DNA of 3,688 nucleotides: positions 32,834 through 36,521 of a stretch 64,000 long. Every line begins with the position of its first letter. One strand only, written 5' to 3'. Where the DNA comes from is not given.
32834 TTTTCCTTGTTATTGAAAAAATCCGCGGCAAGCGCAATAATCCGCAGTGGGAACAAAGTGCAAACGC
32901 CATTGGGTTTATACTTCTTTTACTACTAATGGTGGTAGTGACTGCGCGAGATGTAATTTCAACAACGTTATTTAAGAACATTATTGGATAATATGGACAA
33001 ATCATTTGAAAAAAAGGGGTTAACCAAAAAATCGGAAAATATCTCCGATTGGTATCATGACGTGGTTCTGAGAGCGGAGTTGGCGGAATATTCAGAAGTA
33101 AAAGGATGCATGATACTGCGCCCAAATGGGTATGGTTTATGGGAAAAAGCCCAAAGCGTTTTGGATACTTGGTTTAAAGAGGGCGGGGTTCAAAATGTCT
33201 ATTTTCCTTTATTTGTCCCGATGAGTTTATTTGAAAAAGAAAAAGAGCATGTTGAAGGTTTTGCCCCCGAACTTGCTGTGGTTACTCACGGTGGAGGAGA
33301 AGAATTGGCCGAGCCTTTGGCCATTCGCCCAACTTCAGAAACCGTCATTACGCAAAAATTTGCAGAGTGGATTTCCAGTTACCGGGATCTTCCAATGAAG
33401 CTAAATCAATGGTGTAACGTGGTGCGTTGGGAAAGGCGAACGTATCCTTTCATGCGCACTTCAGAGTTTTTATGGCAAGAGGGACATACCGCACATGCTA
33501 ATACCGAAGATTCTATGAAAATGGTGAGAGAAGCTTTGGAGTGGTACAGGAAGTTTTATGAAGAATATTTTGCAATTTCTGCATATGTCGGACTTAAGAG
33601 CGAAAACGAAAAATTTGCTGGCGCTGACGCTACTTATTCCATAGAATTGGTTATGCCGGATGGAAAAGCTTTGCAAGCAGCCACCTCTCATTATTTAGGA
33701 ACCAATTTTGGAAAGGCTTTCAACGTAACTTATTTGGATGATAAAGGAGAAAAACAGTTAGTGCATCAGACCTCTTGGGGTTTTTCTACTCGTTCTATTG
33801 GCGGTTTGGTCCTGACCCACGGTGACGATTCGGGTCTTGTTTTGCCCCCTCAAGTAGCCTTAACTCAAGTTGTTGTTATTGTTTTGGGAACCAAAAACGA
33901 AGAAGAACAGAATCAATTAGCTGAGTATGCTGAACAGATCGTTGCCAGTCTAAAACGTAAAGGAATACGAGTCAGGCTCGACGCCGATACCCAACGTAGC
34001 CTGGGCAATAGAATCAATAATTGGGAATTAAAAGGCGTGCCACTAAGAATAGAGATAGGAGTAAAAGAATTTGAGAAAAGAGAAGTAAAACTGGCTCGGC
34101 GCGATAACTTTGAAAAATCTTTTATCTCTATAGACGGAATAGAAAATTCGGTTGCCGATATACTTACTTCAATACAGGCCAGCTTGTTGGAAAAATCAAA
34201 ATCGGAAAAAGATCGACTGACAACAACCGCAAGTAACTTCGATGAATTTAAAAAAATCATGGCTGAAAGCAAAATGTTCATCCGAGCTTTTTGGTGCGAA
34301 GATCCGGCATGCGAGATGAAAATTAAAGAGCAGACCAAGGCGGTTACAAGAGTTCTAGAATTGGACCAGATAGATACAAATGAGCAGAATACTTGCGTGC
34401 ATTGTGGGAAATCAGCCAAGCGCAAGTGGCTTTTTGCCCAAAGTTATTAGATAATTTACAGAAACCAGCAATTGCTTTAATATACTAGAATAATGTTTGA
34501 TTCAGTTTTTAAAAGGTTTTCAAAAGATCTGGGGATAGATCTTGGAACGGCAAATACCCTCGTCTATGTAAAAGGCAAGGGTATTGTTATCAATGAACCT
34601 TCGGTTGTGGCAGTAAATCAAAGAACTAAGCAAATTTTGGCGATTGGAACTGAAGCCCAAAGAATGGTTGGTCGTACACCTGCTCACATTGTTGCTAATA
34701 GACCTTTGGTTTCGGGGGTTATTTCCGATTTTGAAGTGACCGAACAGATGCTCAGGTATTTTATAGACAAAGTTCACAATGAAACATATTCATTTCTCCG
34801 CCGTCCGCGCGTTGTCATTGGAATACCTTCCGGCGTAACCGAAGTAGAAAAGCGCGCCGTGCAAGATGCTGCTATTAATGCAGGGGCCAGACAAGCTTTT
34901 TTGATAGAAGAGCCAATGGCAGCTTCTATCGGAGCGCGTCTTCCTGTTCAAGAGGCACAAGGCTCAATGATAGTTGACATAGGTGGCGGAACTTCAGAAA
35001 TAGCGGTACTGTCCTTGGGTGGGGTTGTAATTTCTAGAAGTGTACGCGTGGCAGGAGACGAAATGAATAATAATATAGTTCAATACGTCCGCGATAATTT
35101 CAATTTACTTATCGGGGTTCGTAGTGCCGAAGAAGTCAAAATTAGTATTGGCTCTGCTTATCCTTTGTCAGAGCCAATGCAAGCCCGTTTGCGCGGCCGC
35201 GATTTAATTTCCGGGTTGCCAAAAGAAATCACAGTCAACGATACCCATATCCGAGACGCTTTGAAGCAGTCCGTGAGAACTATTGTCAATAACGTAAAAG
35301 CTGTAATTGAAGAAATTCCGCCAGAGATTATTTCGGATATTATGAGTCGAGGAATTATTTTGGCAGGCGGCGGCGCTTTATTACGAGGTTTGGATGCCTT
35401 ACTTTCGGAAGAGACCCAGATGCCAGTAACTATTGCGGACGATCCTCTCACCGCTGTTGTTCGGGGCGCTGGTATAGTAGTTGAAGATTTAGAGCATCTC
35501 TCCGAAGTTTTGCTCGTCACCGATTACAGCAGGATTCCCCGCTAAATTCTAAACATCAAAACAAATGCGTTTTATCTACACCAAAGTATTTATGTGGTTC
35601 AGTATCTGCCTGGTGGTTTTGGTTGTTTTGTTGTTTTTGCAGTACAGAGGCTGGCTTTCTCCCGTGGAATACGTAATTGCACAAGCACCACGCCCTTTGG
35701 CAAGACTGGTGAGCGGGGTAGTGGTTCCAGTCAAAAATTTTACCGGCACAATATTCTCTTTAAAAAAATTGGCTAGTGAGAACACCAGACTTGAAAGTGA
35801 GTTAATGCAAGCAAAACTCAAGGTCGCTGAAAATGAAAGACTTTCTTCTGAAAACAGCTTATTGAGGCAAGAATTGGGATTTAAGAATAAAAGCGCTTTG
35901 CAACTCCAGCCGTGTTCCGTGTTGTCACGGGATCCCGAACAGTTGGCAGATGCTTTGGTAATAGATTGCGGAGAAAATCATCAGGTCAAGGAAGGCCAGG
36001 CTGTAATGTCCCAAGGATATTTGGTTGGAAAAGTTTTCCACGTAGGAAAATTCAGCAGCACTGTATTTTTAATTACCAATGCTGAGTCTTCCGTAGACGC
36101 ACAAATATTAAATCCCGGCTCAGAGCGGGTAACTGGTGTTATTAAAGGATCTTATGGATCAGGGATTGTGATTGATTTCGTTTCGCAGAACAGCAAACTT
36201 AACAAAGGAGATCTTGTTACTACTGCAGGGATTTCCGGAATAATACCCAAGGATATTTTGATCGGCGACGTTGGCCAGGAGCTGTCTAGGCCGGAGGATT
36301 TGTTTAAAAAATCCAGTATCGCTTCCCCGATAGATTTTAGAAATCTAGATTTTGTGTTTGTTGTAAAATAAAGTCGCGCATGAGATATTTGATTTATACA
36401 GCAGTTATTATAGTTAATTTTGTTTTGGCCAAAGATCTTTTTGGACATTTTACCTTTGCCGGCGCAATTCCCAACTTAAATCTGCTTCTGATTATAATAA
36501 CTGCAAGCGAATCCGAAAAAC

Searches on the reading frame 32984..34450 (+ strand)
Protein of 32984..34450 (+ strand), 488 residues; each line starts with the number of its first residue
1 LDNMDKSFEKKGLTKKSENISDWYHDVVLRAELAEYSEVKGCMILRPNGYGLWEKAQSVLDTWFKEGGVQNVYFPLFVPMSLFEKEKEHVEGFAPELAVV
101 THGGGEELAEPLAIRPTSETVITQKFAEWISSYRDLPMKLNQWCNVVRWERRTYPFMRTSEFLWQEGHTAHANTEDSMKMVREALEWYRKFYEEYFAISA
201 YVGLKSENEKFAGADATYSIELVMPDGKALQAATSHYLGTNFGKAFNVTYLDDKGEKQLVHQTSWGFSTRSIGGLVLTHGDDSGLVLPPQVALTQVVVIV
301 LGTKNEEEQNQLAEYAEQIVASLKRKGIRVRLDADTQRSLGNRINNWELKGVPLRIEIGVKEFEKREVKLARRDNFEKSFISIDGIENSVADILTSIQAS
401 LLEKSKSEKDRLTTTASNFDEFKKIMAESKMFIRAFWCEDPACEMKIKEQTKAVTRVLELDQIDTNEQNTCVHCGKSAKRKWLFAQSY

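Call 63: search_protein_families(library=pfam, proteins=[window:32984-34450:+], max_evalue=0.001)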
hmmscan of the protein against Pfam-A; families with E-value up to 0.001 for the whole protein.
window:32984-34450:+ (488 aa): 3 families
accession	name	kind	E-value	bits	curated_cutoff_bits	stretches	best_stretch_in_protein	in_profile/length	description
PF00587.30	tRNA-synt_2b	-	4.3e-24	86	29.3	1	108-273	7-173/179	tRNA synthetase class II core domain (G, H, P, S and T)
PF09180.16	ProRS-C_1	-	1.3e-19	70.5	31.5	1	419-488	1-71/71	Prolyl-tRNA synthetase, C-terminal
PF03129.25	HGTP_anticodon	-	1.6e-19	70.3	21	1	295-388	1-89/94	Anticodon binding domain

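Call 64: find_homologous_proteins(query=window:32984-34450:+, max_evalue=1e-30)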
Query window:32984-34450:+ (488 aa): 8000 proteins with E <= 1e-30 among 8000 candidates; the best 120 are listed.
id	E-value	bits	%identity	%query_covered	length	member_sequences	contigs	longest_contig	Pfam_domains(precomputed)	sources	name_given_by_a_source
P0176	2.2e-298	1008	90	99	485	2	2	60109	PF03129.26,PF00587.31,PF09180.17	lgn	-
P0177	3.3e-256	869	76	99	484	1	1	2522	PF03129.26,PF00587.31,PF09180.17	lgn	-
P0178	5.8e-256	868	76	99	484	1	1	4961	PF03129.26,PF00587.31,PF09180.17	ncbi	-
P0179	4.6e-254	862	75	99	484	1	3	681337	PF03129.26,PF00587.31,PF09180.17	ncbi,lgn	-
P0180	9.9e-253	857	75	99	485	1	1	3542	PF03129.26,PF00587.31,PF09180.17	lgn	-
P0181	3.1e-247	839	75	99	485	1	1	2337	PF03129.26,PF00587.31,PF09180.17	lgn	-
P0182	1.8e-243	827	74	99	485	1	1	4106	PF03129.26,PF00587.31,PF09180.17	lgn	-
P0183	9.3e-242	821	72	99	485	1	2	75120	PF03129.26,PF00587.31,PF09180.17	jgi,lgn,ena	jgi:prolyl-tRNA synthetase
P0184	3.2e-235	800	71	99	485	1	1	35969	PF03129.26,PF00587.31,PF09180.17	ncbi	-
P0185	7.0e-235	798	71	99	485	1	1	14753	PF03129.26,PF00587.31,PF09180.17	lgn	-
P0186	5.6e-232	789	69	99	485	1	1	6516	PF03129.26,PF00587.31,PF09180.17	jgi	jgi:prolyl-tRNA synthetase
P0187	1.4e-231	788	69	99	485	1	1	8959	PF03129.26,PF00587.31,PF09180.17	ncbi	-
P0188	1.6e-231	787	69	99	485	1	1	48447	PF03129.26,PF00587.31,PF09180.17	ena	-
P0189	1.8e-231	787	70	99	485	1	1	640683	PF03129.26,PF00587.31,PF09180.17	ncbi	-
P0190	2.0e-231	787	70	99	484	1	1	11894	PF03129.26,PF00587.31,PF09180.17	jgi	jgi:prolyl-tRNA synthetase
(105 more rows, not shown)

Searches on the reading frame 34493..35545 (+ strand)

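Call 63: search_protein_families(library=pfam, proteins=[window:34493-35545:+], max_evalue=0.001)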
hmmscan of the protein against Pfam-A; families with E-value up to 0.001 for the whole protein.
window:34493-35545:+ (350 aa): 6 families
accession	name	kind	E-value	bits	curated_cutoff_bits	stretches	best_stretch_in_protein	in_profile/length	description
PF06723.19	MreB_Mbl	-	2.3e-141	470.8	27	1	10-336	1-325/327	MreB/Mbl protein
PF14450.12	FtsA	-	6.2e-11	43.2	31.8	1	160-317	2-112/127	Cell division protein FtsA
PF00012.26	HSP70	-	2.8e-10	39.5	20.6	1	83-205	110-240/599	Hsp70 protein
PF00022.25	Actin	-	8.1e-08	31.7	27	1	36-202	31-190/410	Actin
PF11104.14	PilM_2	-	2e-07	30.7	27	0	288-334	278-323/340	Type IV pilus assembly protein PilM;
PF25216.1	Volactin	-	4.9e-05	23.4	35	0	247-326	229-317/321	Volactin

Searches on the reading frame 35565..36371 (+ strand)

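Call 63: search_protein_families(library=pfam, proteins=[window:35565-36371:+], max_evalue=0.001)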
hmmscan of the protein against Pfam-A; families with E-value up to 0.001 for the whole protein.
window:35565-36371:+ (268 aa): 1 family
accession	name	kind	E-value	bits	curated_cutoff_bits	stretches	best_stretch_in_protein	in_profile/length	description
PF04085.20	MreC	-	3.3e-34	118.2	28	1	119-268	1-147/147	Rod shape-determining protein MreC, barrel core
